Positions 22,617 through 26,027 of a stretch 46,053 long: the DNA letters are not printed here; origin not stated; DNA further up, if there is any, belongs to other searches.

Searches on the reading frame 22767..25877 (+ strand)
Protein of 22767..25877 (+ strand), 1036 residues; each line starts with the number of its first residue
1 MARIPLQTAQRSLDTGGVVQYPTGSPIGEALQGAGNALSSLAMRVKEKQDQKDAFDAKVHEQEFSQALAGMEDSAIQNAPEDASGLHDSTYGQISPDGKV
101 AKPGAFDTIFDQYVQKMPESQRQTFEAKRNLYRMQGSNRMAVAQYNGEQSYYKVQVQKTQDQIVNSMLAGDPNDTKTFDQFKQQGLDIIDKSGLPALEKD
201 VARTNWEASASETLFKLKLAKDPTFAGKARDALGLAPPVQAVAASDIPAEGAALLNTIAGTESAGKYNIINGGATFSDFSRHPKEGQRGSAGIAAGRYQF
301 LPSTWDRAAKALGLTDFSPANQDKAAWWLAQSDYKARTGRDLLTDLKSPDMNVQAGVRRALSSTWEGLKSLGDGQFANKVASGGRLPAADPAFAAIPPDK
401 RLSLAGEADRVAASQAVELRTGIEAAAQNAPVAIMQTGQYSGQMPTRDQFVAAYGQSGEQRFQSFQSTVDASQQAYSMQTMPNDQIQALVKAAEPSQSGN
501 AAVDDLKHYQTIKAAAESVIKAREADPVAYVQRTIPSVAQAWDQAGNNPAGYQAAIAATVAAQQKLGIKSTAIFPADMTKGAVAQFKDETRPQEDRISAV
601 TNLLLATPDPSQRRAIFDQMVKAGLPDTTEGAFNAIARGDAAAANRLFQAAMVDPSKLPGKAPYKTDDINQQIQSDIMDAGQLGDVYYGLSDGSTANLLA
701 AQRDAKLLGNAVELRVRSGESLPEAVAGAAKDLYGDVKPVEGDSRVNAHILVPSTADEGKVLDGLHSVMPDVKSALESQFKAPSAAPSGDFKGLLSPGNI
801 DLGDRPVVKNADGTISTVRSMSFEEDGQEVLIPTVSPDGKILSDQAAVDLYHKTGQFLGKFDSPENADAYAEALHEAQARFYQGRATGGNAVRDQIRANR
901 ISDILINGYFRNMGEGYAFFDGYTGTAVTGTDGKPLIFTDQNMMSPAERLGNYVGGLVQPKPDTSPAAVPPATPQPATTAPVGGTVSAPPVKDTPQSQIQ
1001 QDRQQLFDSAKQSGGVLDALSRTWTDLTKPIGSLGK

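Call 70: search_protein_families(library=phrogs, proteins=[window:22767-25877:+], max_evalue=0.001)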
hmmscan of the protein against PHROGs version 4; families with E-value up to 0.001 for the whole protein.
window:22767-25877:+ (1036 aa): 6 families
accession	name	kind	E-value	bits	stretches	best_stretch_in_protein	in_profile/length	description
phrog_37988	-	unknown function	7.3e-83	280.4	2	4-277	5-280/920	-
phrog_24166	-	unknown function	7.1e-62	210.9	2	4-226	5-227/772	-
phrog_992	-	head and packaging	1.8e-17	64.2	1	392-638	322-572/764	head protein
phrog_17230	-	tail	3.6e-14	53.3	1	264-331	390-464/580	tail fiber protein/ lysozyme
phrog_28672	-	other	1.5e-09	37.9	1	252-330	17-102/397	metallo-endopeptidase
phrog_17029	-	unknown function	3.4e-05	24.6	0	287-329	67-109/241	-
